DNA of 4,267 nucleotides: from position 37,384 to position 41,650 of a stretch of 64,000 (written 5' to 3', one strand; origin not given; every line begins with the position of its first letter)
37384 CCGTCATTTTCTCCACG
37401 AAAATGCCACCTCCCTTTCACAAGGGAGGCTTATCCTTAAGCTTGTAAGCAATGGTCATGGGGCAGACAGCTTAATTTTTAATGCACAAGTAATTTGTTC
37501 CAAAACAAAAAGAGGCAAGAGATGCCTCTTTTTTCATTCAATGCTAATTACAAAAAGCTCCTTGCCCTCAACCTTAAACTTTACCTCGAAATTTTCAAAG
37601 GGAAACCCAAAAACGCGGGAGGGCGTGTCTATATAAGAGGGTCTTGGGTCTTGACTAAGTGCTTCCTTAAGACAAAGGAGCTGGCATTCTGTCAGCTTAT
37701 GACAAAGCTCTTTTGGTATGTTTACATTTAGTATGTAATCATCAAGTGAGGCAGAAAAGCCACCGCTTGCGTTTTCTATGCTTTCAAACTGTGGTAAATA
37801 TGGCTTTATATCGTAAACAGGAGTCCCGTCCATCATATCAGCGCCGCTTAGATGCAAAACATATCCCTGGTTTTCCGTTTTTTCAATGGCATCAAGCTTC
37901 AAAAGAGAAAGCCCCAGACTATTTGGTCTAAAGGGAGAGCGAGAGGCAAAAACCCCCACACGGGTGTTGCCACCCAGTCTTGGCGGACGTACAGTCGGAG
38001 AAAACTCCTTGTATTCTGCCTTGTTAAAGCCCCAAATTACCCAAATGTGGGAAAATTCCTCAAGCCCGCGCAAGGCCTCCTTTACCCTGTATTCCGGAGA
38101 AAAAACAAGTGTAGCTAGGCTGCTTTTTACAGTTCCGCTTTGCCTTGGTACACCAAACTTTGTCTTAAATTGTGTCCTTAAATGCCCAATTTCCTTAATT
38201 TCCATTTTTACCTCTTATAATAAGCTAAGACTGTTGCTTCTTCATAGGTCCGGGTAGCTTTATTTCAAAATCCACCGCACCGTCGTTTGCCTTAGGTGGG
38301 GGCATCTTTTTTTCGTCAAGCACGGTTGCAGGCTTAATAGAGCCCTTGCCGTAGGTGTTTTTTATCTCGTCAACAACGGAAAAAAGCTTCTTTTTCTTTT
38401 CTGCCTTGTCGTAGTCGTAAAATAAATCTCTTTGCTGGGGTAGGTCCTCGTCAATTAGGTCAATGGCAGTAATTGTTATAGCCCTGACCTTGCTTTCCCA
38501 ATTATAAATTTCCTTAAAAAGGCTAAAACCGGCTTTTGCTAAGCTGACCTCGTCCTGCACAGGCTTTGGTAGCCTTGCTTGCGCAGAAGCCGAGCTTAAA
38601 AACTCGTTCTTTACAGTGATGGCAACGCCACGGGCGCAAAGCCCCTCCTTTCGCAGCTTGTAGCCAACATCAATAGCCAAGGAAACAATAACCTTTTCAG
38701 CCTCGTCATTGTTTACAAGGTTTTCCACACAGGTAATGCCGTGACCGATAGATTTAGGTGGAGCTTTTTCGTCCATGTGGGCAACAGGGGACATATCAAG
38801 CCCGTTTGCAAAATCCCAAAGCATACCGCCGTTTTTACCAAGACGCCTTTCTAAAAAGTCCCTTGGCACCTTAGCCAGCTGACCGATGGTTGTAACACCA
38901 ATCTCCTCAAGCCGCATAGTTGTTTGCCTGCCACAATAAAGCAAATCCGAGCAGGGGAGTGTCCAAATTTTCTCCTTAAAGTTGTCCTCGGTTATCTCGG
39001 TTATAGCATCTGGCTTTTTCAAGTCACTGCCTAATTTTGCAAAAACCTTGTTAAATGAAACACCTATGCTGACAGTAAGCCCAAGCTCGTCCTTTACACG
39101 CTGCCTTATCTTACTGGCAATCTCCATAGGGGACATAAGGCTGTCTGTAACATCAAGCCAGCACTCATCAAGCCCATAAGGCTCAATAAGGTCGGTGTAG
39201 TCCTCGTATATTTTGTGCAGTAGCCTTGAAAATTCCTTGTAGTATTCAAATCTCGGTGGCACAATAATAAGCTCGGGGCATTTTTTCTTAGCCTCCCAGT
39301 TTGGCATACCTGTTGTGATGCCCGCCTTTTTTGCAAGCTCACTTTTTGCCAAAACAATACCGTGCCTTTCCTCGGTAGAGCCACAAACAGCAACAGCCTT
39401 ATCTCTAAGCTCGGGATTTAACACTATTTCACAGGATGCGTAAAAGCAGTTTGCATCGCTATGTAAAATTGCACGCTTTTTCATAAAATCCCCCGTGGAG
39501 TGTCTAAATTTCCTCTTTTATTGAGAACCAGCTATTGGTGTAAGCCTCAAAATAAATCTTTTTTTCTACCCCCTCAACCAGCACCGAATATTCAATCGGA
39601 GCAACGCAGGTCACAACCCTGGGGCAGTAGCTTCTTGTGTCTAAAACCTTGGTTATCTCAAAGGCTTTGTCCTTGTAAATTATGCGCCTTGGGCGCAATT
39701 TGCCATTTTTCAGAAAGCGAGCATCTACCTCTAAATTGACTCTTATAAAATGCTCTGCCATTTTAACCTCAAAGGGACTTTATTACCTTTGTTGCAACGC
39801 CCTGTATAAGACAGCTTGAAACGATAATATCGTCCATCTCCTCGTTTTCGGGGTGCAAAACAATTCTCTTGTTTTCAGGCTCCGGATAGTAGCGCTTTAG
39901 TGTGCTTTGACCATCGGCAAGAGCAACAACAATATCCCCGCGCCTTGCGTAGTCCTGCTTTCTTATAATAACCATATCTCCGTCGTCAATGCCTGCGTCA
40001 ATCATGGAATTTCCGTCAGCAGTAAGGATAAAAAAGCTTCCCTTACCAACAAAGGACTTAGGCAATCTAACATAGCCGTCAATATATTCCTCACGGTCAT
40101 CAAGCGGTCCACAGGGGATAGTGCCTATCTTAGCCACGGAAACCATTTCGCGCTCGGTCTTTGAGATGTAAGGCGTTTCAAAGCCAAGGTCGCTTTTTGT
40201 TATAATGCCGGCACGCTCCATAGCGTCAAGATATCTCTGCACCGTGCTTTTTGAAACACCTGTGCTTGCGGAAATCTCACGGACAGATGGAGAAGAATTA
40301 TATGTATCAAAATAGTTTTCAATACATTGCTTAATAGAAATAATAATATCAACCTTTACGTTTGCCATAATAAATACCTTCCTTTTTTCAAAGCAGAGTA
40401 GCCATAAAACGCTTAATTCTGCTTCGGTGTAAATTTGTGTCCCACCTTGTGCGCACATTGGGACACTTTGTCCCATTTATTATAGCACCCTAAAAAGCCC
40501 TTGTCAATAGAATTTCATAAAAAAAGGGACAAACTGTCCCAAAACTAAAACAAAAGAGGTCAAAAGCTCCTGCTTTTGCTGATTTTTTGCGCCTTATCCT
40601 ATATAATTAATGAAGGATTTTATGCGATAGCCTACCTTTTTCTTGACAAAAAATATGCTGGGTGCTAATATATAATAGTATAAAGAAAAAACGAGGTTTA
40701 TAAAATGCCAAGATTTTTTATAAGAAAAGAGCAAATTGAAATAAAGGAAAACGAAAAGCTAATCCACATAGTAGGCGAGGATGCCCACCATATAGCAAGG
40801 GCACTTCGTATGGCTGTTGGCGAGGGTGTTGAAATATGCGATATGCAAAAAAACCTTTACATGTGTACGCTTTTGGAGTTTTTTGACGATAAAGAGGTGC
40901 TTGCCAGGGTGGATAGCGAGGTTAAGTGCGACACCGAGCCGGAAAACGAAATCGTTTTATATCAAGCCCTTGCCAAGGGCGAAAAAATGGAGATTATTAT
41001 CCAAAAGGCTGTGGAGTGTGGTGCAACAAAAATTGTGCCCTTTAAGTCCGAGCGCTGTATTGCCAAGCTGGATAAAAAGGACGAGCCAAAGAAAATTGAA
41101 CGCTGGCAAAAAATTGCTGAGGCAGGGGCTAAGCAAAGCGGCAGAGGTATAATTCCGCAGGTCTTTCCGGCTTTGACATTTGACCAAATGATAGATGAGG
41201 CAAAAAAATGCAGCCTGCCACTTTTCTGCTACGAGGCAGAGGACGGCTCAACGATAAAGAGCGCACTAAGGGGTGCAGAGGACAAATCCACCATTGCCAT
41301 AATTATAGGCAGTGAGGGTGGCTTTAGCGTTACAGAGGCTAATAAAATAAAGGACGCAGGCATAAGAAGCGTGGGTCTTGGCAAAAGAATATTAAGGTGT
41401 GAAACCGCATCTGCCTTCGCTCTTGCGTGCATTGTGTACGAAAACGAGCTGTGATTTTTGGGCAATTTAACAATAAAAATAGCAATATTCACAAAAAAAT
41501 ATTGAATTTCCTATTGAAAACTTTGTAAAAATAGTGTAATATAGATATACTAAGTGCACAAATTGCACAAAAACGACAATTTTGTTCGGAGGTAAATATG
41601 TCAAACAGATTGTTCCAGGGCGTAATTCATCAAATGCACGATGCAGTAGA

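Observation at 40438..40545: LexA-family repressor gene controlled by a non-canonical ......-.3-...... operator pair instead of the Firmicute SOS box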

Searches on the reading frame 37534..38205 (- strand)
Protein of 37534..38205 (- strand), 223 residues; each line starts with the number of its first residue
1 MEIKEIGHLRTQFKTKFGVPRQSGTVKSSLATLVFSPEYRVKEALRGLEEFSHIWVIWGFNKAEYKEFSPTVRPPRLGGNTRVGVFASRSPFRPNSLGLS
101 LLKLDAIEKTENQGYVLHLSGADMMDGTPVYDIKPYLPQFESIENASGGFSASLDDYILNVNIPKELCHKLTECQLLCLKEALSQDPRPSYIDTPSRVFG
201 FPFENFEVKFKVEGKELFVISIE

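Call 3: search_protein_families(library=pfam, proteins=[window:37534-38205:-], max_evalue=0.01)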
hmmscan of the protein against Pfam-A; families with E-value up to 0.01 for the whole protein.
window:37534-38205:- (223 aa): 2 families
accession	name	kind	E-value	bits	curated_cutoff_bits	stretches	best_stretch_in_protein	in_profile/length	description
PF01980.22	TrmO_N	-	1.2e-43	148.5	26.8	1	18-140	1-115/116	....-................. O N-terminal domain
PF18389.7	TrmO_C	-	4.6e-08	33.5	27.1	1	178-213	28-65/65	TrmO C-terminal domain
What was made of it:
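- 37534..38205 (-): trmO (tRNA methyltransferase O), 19 nt downstream on the same strand. Possible read-through passenger, not part of the conserved cassette. Pfam TrmO_N and TrmO_C (call 3).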

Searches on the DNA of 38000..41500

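Call 77: search_rna_families(source=window, start=38000, end=41500, threshold=evalue, max_evalue=1)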
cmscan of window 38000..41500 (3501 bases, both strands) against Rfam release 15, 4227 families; matches with E-value up to 1: 3.
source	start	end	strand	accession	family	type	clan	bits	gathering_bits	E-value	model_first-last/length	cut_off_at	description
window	40248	40392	-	RF02062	STnc361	Gene; sRNA;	-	27.1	80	0.34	1-150/150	no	Salmonella enterica sRNA STnc361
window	40460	40538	-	RF04230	mir-9261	Gene; miRNA;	-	22.9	86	0.26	1-92/92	no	mir-9261 microRNA precursor family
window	38647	38719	-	RF00067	SNORD15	Gene; snRNA; snoRNA; CD-box;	CL00045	18.7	75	0.51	1-146/146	no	Small nucleolar RNA SNORD15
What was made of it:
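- No Rfam family matches (call 77).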

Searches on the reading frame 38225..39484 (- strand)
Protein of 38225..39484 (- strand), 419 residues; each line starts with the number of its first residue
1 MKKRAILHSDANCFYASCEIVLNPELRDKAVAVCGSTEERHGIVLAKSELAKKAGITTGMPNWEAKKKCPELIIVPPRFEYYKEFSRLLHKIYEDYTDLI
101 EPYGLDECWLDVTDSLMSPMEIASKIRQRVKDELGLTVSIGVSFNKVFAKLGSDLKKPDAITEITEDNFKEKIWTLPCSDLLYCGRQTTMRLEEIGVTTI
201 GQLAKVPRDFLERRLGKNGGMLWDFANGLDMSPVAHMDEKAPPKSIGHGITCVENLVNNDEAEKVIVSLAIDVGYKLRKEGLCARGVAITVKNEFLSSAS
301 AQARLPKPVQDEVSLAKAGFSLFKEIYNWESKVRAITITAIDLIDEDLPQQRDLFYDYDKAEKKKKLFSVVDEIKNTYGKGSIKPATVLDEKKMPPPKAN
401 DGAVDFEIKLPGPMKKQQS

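Call 3: search_protein_families(library=pfam, proteins=[window:38225-39484:-], max_evalue=0.01)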
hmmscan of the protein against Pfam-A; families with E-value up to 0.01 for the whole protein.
window:38225-39484:- (419 aa): 3 families
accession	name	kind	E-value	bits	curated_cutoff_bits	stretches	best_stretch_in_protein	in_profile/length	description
PF00817.25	IMS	-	7.6e-45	152.9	23.2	1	10-154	2-148/148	impB/mucB/samB family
PF11799.13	IMS_C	-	3.8e-18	66.3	20.7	1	243-354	1-109/109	impB/mucB/samB family C-terminal domain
PF21999.2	IMS_HHH_1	-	5.4e-07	30.4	27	1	185-230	7-53/53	DNA polymerase-iota, thumb domain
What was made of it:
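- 38225..39484 (-): Y-family (DinB/YqjH-like) translesion polymerase, 419 aa, with a RecA-NT-like C-terminal motif (….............…). PF00817 E 7.6e-45, PF11799 and PF21999 (call 3).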

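Call 11: search_protein_families(library=ncbifam, proteins=[window:38225-39484:-], max_evalue=0.01)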
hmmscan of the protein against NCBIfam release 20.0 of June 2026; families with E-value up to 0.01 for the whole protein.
window:38225-39484:- (419 aa): 10 families
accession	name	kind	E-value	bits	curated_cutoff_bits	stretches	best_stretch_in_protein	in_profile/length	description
NF002848.0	PRK03103.1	subfamily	2.8e-97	325.8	381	1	1-391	1-394/410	DNA polymerase IV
NF002492.0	PRK01810.1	equivalog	1.2e-93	314.1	399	1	2-392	8-398/412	DNA polymerase IV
NF002677.0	PRK02406.1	equivalog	1.4e-72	244.8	256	1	2-339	4-339/357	DNA polymerase IV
NF010731.0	PRK14133.1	equivalog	1.8e-68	231.4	362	1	3-349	2-342/352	DNA polymerase IV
NF003015.0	PRK03858.1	subfamily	2.1e-65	221.3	367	1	3-392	6-389/399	DNA polymerase IV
NF002751.0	PRK02794.1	equivalog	1.2e-62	212.2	371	1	5-392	39-421/425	DNA polymerase IV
NF002882.0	PRK03348.1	equivalog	2.4e-60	204.6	389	1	2-369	3-367/461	DNA polymerase IV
NF002883.0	PRK03352.1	equivalog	6.3e-52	176.9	330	1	3-334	4-333/347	DNA polymerase IV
NF002292.0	PRK01216.1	equivalog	3.2e-38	131.7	339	1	6-343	3-339/351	DNA polymerase IV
NF002955.0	PRK03609.1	subfamily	2.7e-36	125.4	431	1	8-383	4-389/422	translesion error-prone DNA polymerase V subunit UmuC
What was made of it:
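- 38225..39484 (-): All NCBIfam Pol IV models score below their cut-offs (call 11).
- On Y-family DNA polymerase (IMS): All Pol IV and UmuC NCBIfam models score below their cut-offs, so no subfamily was assigned (call 11).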
